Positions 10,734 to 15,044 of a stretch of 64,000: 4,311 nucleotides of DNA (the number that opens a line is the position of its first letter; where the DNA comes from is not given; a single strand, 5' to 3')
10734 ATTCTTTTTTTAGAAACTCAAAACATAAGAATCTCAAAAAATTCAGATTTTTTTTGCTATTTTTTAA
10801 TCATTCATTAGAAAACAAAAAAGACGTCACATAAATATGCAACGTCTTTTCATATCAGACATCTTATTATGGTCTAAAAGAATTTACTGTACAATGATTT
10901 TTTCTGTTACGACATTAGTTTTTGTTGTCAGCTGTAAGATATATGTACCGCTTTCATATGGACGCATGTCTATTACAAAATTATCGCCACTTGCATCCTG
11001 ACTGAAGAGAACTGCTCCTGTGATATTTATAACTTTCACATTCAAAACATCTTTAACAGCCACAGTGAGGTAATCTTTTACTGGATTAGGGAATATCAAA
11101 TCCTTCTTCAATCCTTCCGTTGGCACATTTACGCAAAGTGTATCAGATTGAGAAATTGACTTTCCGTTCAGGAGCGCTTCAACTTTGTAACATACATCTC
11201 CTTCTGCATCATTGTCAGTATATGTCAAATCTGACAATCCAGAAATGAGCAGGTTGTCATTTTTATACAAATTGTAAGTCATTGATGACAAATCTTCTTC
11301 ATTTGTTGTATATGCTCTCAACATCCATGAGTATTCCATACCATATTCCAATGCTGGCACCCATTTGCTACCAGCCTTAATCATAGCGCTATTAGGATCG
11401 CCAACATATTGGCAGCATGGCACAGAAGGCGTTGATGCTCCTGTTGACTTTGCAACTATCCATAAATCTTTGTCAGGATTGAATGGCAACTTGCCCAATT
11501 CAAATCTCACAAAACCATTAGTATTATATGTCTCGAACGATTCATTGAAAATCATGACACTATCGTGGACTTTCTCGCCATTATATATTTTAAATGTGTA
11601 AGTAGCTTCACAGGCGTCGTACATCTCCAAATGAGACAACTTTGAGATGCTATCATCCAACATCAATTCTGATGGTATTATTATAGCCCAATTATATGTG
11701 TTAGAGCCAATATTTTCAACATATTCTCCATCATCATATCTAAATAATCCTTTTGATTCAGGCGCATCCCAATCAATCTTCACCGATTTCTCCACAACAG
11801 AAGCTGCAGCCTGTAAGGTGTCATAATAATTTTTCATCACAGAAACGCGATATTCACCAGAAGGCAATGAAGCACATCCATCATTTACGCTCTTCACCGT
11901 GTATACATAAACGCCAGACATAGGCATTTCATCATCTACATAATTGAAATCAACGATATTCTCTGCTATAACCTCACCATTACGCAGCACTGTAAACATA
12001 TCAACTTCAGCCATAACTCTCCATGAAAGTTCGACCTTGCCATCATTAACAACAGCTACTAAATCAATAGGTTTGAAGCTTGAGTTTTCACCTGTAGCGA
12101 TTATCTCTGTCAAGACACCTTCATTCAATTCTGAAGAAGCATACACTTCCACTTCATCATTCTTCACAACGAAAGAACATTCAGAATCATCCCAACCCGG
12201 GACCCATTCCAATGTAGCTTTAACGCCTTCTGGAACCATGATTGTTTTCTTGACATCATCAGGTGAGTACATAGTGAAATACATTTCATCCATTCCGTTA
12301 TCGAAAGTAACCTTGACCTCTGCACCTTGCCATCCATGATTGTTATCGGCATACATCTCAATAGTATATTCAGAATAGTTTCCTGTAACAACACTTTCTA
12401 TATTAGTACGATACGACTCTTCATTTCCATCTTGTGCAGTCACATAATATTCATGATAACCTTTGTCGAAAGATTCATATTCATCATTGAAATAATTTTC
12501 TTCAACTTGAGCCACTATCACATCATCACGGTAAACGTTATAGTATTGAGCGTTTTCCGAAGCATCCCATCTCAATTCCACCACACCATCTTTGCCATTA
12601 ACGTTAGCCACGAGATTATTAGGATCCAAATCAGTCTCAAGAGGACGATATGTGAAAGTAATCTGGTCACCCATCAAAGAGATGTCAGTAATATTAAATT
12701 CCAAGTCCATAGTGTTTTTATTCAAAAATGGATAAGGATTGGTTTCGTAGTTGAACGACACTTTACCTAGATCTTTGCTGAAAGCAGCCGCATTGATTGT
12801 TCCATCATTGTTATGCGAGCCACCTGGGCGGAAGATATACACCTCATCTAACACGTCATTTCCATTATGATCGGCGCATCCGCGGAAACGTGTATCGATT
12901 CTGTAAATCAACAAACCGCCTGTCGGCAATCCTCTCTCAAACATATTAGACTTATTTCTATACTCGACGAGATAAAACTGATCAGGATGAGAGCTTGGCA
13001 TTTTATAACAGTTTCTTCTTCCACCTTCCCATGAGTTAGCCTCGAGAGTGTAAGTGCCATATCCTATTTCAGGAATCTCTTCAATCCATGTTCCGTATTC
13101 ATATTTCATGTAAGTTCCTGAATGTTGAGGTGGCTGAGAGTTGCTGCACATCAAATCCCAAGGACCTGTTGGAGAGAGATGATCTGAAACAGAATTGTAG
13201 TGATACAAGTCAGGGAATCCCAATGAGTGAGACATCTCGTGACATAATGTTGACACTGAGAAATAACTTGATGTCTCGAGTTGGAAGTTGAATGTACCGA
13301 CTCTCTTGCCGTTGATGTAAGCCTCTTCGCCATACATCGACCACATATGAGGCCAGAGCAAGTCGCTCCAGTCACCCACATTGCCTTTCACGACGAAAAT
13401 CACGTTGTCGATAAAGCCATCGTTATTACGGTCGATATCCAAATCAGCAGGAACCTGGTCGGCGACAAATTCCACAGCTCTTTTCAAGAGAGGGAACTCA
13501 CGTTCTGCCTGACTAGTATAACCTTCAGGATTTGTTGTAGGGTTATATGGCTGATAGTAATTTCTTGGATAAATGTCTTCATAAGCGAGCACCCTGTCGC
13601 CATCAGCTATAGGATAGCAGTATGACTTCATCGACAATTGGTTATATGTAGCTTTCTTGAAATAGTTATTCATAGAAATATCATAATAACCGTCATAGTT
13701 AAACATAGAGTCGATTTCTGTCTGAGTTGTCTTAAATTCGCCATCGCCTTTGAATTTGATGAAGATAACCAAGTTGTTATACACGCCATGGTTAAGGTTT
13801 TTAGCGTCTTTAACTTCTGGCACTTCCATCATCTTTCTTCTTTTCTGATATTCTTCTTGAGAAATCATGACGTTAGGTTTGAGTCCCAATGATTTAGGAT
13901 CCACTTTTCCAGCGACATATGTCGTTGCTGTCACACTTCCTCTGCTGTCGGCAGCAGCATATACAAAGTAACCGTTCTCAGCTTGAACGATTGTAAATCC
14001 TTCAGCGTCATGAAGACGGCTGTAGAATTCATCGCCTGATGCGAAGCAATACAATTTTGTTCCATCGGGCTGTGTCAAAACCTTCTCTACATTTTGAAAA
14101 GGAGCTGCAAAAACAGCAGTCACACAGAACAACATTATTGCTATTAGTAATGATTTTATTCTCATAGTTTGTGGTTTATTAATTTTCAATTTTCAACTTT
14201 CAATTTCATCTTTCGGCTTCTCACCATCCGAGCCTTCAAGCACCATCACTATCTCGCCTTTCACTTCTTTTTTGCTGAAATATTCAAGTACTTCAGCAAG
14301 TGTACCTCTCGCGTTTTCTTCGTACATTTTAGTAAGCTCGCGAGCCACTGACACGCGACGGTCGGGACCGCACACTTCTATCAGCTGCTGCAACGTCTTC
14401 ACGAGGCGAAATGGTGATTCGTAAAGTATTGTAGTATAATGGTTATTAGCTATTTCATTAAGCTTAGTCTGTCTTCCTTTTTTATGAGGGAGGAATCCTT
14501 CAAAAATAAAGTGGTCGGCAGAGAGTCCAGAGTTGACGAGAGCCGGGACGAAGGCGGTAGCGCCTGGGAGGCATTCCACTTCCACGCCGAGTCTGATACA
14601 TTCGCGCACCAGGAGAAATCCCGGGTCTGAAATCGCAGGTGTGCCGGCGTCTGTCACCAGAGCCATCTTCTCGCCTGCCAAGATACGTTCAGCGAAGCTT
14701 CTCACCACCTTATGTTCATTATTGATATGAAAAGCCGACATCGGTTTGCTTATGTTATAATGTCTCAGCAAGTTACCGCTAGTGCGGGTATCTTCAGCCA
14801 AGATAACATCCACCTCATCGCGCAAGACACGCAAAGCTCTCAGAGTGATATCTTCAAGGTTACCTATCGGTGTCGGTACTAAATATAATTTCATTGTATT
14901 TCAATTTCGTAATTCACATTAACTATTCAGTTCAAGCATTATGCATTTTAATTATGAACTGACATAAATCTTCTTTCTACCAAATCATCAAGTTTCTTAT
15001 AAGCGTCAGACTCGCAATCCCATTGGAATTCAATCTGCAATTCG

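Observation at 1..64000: Degenerate 7-8-nt tandem arrays fill gene 3' flanks and are absent from every divergent promoter region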

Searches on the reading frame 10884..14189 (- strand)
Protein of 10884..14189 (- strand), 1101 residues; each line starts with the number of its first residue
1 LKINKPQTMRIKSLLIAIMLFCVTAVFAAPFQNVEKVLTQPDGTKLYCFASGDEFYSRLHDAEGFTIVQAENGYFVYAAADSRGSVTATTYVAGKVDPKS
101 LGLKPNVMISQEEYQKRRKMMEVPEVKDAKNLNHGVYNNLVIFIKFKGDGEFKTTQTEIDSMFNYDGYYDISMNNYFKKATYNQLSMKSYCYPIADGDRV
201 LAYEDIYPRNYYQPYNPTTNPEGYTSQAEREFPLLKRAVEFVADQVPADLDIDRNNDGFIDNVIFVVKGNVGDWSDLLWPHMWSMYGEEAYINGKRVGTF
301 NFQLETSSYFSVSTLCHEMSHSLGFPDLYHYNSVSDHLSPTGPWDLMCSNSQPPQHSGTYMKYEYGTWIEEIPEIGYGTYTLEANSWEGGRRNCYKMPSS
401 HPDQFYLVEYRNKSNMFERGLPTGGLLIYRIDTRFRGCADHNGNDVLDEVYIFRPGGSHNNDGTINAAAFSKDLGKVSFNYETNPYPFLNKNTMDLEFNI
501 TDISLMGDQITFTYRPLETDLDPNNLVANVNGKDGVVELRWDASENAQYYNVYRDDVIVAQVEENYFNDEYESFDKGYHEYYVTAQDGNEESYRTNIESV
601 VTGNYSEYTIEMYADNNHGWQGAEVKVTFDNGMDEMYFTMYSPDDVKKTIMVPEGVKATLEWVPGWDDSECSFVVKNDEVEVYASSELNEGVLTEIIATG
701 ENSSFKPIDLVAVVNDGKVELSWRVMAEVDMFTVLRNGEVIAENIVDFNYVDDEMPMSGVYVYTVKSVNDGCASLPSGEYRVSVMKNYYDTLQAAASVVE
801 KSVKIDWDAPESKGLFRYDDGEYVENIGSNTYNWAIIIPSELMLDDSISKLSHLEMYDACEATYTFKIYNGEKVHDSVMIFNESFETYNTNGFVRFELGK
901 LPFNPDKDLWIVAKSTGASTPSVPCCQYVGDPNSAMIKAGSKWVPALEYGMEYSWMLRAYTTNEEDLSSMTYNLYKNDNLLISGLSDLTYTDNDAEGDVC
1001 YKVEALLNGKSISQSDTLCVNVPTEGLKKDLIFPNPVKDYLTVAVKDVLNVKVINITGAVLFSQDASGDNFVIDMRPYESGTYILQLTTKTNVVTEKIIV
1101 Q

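Call 23: search_protein_families(library=pfam, proteins=[window:10884-14189:-])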
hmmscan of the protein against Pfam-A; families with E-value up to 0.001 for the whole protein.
window:10884-14189:- (1101 aa): 2 families
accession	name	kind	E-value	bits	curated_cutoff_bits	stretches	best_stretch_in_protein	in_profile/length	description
PF18962.6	Por_Secre_tail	-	7.2e-11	42.7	27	1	1032-1100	1-75/75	Secretion system C-terminal sorting domain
PF18370.7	RGI_lyase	-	5.7e-10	39.8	27.8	2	710-776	10-79/86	Rhamnogalacturonan I lyases beta-sheet domain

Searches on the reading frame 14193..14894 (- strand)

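Call 23: search_protein_families(library=pfam, proteins=[window:14193-14894:-])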
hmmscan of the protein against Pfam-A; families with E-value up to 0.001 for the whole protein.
window:14193-14894:- (233 aa): 1 family
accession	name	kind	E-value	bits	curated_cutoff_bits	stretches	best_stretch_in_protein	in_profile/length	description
PF00590.25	TP_methylase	-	1.7e-30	107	27.8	1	2-202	1-211/212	Tetrapyrrole (Corrin/Porphyrin) Methylases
